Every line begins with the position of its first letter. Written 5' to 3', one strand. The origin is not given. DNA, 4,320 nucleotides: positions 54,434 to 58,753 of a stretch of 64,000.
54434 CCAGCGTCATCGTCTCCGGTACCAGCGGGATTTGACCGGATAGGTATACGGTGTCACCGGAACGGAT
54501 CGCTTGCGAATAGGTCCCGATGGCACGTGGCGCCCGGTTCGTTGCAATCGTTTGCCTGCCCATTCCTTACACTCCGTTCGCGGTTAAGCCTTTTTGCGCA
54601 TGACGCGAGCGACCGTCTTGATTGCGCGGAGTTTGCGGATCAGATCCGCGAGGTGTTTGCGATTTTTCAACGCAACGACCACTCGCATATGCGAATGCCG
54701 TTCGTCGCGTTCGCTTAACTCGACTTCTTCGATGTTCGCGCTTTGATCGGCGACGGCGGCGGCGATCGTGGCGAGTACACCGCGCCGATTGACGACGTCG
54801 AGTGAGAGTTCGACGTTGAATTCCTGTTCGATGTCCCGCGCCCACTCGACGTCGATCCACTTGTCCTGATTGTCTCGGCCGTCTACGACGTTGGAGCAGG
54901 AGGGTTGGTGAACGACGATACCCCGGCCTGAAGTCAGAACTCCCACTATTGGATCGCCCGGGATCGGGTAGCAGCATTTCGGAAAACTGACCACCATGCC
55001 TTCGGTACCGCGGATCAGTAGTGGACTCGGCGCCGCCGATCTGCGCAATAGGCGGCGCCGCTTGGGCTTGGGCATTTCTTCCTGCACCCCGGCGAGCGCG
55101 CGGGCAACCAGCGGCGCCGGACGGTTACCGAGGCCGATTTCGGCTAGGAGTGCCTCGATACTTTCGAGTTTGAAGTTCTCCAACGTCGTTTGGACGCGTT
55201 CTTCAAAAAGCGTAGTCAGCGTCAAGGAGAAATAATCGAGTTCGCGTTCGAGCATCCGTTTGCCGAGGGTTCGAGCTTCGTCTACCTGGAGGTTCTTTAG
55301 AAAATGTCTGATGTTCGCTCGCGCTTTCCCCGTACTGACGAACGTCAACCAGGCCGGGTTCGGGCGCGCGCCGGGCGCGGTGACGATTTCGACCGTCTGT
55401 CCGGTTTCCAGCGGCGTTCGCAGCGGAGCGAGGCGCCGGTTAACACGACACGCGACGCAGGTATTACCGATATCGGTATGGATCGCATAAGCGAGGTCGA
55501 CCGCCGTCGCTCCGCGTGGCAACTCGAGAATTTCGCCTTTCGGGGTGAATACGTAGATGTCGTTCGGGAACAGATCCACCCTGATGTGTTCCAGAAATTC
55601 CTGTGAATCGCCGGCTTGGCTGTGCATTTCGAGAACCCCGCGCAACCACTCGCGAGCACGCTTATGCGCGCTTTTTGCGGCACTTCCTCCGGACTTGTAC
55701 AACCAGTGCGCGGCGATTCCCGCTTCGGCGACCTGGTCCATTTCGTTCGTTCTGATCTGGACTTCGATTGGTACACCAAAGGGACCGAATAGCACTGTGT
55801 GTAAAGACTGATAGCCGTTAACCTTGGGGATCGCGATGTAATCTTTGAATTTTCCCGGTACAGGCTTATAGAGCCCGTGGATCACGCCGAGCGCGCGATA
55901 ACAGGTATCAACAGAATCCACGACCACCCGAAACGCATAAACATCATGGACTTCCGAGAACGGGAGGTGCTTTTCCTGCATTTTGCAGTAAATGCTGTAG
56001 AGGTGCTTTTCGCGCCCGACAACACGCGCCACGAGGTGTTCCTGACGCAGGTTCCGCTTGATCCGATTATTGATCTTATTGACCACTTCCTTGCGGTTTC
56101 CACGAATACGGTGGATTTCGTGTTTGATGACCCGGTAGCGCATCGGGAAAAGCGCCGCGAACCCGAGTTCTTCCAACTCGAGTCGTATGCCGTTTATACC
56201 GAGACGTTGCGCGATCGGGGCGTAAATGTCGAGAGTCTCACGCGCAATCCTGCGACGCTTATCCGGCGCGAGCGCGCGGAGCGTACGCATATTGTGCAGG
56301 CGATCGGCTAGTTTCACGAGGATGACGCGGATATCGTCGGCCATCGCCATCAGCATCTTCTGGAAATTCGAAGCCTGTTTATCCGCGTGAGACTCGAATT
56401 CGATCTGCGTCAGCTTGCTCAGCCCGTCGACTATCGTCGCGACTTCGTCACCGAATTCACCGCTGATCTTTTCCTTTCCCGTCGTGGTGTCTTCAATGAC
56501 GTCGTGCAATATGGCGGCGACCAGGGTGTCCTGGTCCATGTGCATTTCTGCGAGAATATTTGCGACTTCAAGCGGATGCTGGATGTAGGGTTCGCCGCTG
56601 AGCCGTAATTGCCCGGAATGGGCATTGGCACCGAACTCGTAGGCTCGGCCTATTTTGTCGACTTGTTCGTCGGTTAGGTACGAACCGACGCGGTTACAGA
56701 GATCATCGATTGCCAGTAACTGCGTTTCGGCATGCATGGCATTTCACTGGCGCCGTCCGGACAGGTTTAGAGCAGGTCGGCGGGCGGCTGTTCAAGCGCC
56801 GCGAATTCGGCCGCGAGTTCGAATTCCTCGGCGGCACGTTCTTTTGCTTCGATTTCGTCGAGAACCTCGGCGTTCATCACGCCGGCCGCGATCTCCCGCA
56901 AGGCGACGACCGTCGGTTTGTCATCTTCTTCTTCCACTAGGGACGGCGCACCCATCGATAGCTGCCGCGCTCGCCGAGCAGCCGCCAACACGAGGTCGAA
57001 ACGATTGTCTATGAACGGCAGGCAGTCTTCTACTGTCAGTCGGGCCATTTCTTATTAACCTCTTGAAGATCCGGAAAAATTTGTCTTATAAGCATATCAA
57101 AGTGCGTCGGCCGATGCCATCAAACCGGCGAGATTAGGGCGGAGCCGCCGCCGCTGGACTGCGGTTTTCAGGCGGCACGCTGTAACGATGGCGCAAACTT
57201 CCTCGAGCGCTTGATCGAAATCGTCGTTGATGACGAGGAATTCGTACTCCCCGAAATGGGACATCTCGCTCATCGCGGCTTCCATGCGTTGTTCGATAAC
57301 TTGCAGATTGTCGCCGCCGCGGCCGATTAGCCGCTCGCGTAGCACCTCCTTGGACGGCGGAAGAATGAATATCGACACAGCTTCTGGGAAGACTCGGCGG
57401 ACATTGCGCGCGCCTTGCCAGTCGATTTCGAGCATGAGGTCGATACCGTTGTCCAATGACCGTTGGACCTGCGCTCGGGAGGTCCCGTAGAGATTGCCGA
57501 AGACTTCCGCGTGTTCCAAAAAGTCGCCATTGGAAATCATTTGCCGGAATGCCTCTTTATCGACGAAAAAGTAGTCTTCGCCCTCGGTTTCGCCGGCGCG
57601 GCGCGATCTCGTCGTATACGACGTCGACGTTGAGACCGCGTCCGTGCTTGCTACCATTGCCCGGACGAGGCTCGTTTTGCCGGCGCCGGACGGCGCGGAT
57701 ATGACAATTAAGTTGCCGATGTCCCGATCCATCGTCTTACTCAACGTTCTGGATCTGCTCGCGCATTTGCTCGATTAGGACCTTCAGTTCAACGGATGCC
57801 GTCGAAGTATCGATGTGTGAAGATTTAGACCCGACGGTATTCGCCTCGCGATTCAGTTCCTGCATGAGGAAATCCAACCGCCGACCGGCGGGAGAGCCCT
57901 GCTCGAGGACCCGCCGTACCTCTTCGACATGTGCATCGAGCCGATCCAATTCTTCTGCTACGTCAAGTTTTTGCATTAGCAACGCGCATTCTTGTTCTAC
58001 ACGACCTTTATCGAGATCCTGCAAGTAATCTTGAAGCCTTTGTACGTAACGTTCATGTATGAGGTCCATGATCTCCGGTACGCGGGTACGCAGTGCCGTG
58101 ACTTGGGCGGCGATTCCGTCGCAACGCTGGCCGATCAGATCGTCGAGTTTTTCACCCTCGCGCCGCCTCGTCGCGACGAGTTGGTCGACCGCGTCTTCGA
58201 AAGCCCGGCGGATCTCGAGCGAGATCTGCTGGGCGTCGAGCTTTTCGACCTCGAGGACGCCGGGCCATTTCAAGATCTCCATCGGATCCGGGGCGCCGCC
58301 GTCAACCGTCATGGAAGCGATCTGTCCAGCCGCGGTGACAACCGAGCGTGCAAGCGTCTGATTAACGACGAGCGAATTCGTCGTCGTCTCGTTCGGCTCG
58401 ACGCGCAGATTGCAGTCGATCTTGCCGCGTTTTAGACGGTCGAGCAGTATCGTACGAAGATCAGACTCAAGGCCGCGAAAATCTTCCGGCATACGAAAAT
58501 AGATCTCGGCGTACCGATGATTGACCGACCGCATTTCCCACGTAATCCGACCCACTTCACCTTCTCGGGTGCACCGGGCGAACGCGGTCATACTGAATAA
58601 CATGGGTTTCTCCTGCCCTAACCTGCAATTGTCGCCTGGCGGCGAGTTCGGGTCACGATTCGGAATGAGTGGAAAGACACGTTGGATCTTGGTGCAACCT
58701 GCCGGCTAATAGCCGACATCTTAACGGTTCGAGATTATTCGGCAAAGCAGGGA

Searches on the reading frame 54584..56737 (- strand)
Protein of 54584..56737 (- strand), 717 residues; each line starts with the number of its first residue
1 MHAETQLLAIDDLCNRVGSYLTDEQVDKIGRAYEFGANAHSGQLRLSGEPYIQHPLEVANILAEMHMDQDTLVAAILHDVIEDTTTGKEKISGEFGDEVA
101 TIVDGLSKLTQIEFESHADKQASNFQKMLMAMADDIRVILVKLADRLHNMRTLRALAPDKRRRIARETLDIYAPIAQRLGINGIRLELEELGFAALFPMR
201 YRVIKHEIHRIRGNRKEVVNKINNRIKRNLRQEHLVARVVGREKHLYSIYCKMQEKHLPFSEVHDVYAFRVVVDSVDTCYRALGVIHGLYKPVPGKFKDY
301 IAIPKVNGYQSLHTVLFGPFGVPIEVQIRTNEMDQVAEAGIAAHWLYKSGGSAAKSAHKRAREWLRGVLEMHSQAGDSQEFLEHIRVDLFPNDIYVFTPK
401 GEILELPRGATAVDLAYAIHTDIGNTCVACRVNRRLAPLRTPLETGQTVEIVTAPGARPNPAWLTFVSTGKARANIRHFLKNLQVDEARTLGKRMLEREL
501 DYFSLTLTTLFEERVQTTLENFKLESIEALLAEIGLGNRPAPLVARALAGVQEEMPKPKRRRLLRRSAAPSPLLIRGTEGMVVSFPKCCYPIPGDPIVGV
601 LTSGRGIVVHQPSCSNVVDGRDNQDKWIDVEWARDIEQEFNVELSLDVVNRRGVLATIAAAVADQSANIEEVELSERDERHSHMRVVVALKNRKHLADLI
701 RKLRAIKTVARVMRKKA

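Call 75: search_protein_families(library=pfam, proteins=[window:54584-56737:-], max_evalue=0.0001)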
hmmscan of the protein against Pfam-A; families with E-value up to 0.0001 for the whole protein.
window:54584-56737:- (717 aa): 8 families
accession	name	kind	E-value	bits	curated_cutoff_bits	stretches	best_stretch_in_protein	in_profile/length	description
PF13328.12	HD_4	-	9.7e-54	181.8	27.2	1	32-181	1-155/156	HD domain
PF04607.23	RelA_SpoT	-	1.1e-41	142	27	1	241-350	1-111/113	Region found in RelA / SpoT proteins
PF02824.27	TGS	-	1.7e-22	79.6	22.2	1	394-453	1-60/60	TGS domain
PF19296.4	RelA_AH_RIS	-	6.3e-16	59.4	23.8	1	466-627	3-185/185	RelA/SpoT, AH and RIS domains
PF13291.12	ACT_4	-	1.1e-15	58.4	27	1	638-714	3-80/80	ACT domain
PF01966.28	HD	-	6e-14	52.8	22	1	51-150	1-116/116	HD domain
PF01842.31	ACT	-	1.5e-07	31.5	27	1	643-706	2-64/66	ACT domain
PF22629.2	ACT_AHAS_ss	-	6.2e-06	26.7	27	1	644-710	1-66/67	AHAS small subunit-like ACT domain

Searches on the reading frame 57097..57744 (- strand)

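Call 75: search_protein_families(library=pfam, proteins=[window:57097-57744:-], max_evalue=0.0001)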
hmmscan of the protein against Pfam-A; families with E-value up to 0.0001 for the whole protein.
window:57097-57744:- (215 aa): 1 family
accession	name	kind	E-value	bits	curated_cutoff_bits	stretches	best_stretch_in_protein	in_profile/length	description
PF00625.27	Guanylate_kin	-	3.3e-50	170.7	25.2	1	11-188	3-180/182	Guanylate kinase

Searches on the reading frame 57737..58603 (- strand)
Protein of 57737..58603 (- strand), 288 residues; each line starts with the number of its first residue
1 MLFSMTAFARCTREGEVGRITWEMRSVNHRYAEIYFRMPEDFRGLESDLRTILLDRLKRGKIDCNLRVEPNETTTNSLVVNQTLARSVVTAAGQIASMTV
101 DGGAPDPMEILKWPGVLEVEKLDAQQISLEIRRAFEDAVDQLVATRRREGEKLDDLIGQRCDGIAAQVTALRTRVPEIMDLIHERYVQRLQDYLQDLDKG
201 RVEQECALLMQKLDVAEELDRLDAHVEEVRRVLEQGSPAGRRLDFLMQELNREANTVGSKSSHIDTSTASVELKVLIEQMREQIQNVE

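Call 75: search_protein_families(library=pfam, proteins=[window:57737-58603:-], max_evalue=0.0001)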
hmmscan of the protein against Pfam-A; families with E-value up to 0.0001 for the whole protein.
window:57737-58603:- (288 aa): 2 families
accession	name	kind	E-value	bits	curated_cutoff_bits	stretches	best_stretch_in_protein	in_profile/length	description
PF03755.18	YicC-like_N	-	2e-42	145.6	25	1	4-154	3-155/156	Endoribonuclease YicC-like, N-terminal region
PF08340.16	YicC-like_C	-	1.4e-40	138.6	27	1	173-288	3-120/120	Endoribonuclease YicC-like, C-terminal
